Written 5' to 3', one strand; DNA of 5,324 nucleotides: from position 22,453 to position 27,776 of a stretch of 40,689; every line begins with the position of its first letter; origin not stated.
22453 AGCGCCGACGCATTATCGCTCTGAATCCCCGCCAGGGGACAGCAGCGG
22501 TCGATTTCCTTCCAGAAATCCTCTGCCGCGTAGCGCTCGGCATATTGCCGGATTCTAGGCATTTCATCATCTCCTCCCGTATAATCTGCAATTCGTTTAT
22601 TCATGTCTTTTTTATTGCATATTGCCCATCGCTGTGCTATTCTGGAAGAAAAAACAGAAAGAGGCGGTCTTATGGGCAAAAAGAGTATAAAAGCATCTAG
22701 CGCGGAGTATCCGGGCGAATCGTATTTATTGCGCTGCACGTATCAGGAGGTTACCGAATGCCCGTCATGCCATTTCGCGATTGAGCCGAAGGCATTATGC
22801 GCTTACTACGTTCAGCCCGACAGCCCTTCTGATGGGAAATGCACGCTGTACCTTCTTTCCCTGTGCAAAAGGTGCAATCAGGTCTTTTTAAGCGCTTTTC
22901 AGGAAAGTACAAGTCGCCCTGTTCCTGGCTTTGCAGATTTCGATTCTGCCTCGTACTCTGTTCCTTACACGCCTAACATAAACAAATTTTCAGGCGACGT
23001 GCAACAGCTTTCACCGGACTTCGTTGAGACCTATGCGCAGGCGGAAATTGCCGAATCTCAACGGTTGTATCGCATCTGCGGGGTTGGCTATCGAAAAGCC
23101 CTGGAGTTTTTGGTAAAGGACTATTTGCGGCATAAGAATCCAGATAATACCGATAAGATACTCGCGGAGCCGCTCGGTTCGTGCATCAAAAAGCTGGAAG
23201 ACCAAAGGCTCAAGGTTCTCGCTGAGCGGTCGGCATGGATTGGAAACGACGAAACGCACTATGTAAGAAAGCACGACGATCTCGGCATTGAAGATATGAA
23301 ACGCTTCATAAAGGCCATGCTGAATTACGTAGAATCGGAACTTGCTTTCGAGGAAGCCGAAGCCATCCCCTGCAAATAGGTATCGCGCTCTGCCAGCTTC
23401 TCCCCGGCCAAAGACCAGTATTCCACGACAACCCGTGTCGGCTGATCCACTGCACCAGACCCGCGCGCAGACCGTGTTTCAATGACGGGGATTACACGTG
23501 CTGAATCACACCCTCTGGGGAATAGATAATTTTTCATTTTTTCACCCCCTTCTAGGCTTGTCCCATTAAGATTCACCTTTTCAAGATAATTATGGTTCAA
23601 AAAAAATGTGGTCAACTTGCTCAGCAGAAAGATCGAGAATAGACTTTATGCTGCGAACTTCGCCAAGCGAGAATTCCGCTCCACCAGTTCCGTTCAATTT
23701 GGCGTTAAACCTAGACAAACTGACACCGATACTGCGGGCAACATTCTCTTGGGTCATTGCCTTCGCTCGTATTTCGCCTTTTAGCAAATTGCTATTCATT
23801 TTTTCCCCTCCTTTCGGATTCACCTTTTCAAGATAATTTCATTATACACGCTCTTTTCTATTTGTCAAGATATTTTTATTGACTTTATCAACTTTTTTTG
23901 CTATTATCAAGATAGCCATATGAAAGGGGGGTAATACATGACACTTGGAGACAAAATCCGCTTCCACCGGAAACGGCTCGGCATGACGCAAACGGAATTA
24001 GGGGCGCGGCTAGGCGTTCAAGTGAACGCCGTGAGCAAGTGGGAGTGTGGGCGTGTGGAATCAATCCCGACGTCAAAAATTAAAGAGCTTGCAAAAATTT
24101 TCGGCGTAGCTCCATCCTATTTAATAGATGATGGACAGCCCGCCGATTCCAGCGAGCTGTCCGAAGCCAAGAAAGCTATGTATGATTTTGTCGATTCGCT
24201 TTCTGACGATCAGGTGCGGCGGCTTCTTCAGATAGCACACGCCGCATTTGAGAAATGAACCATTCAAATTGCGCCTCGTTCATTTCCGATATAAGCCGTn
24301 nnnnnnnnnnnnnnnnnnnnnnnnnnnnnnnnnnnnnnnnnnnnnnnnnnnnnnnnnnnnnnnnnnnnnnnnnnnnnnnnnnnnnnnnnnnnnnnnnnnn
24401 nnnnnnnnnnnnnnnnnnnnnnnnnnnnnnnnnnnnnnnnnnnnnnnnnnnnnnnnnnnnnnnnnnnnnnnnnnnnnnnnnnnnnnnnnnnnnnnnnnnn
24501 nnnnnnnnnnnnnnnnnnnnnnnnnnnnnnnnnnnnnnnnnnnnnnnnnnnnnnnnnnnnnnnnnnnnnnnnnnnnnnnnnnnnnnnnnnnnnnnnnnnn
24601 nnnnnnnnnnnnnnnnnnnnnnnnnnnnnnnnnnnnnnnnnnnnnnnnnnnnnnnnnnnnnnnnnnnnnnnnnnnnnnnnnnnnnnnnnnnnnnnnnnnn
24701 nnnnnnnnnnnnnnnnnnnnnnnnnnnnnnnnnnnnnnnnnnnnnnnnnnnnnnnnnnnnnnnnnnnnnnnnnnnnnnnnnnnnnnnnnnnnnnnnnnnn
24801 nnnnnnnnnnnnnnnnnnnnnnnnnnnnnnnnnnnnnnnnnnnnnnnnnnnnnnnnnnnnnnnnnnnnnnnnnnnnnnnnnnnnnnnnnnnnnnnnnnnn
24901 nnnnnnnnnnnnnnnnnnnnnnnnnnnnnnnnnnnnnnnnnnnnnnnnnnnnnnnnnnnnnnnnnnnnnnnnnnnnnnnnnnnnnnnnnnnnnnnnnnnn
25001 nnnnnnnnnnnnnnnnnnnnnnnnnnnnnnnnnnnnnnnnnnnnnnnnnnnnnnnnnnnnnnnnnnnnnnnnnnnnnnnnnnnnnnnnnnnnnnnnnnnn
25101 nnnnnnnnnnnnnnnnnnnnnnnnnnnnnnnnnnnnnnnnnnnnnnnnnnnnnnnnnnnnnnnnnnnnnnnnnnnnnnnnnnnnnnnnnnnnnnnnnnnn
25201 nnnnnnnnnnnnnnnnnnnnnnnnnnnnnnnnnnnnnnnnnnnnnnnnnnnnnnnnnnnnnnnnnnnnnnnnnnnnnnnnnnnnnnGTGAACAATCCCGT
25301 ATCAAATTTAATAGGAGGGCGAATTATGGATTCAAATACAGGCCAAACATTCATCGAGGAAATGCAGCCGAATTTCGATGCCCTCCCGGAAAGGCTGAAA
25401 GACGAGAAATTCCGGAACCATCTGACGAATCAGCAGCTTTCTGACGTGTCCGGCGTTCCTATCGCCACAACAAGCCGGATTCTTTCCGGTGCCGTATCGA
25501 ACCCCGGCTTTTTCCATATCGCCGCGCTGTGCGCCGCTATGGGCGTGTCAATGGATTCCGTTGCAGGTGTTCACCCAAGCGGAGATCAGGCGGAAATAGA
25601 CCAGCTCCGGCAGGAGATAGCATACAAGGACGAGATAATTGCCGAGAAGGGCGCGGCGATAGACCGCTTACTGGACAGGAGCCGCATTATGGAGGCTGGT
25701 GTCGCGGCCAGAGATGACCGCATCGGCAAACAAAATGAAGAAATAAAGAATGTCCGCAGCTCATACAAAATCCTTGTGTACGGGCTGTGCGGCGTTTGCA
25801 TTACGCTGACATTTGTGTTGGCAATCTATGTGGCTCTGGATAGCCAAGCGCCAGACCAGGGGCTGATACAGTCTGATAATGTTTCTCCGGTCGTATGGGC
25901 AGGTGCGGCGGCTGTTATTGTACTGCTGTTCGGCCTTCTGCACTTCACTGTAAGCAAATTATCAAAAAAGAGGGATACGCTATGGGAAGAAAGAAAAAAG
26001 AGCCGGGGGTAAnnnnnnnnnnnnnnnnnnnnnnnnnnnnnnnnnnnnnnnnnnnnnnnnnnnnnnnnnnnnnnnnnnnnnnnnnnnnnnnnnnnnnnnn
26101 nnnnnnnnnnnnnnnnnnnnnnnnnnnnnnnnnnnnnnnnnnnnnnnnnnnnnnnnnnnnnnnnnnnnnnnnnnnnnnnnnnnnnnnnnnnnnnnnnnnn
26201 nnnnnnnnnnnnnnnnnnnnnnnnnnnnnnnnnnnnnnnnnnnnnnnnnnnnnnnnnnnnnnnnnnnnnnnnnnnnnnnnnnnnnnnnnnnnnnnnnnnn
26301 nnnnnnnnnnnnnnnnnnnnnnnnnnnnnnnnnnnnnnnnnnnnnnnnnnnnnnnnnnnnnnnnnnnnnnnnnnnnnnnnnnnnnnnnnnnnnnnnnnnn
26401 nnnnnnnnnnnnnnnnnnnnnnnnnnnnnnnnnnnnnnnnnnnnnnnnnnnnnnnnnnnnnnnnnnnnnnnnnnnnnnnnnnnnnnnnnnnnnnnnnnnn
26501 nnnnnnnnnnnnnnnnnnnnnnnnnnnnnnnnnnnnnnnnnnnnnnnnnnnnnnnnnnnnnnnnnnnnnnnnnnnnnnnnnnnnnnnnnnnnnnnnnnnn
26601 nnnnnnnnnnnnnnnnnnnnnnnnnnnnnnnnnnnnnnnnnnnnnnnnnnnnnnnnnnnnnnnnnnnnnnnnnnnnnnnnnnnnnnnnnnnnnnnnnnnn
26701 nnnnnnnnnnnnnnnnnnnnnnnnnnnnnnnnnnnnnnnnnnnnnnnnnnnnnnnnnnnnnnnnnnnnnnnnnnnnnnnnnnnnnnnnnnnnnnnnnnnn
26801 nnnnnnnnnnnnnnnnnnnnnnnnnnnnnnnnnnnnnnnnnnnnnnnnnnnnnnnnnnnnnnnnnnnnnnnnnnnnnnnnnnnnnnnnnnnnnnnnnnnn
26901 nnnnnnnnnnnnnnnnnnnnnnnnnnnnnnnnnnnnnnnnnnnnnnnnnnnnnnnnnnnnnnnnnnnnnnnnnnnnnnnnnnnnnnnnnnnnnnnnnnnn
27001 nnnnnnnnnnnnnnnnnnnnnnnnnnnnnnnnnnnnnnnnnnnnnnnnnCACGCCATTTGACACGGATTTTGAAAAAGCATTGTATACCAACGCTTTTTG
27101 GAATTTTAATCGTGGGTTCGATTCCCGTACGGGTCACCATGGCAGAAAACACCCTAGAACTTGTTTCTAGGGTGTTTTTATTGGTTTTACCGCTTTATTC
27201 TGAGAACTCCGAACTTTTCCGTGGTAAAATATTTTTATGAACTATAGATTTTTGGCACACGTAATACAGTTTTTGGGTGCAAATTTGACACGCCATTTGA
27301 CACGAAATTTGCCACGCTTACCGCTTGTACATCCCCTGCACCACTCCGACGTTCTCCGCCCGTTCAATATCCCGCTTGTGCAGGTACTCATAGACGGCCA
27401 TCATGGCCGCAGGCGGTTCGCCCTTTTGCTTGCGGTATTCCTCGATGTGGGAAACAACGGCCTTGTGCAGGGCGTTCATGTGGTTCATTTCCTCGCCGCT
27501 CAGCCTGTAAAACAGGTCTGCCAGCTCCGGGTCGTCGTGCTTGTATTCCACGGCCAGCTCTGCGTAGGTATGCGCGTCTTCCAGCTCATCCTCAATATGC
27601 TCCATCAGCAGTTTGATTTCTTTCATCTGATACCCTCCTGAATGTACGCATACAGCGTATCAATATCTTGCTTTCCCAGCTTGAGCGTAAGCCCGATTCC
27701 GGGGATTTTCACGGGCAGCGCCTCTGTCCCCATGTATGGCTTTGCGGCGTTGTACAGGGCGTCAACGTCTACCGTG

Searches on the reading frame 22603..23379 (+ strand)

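Call 40: search_protein_families(library=pfam, proteins=[window:22603-23379:+], max_evalue=0.01)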
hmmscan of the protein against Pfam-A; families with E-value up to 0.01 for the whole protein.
window:22603-23379:+ (258 aa): 1 family
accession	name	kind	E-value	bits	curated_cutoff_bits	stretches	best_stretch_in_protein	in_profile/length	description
PF13643.11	DUF4145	-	0.0043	17.5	23.1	1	156-237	11-85/88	Domain of unknown function (DUF4145)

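Call 67: search_protein_families(library=phrogs, proteins=[window:22603-23379:+], max_evalue=0.00001)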
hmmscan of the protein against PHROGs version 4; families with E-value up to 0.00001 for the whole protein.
window:22603-23379:+ (258 aa): 1 family
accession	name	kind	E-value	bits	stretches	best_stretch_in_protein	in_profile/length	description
phrog_1305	-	DNA, RNA and nucleotide metabolism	5.8e-38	131.5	1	52-252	18-214/226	DNA binding protein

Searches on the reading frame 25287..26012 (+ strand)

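Call 40: search_protein_families(library=pfam, proteins=[window:25287-26012:+], max_evalue=0.01)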
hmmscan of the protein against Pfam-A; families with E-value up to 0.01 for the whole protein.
window:25287-26012:+ (241 aa): 1 family
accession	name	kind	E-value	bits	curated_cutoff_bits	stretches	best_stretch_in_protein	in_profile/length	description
PF01381.28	HTH_3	-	0.00026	21.4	23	1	44-90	8-53/55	Helix-turn-helix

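Call 57: search_protein_families(library=phrogs, proteins=[window:25287-26012:+], max_evalue=0.001)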
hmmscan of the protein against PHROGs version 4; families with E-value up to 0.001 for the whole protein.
window:25287-26012:+ (241 aa): 2 families
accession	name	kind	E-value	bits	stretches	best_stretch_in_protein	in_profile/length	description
phrog_8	-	transcription regulation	4.2e-05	24.1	1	29-137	159-271/346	transcriptional regulator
phrog_9425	-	transcription regulation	0.00058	20.6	0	49-89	24-64/72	transcriptional repressor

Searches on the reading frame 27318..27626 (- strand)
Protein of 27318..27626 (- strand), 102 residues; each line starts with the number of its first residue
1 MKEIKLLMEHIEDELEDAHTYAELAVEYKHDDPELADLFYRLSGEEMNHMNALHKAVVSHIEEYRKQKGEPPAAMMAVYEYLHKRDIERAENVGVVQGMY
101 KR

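Call 40: search_protein_families(library=pfam, proteins=[window:27318-27626:-], max_evalue=0.01)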
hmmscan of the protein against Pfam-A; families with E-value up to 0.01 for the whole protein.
window:27318-27626:- (102 aa): 1 family
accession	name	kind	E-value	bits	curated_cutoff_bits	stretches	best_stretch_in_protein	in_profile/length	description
PF02915.23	Rubrerythrin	-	0.00066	20.5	22.8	1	6-82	2-85/137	Rubrerythrin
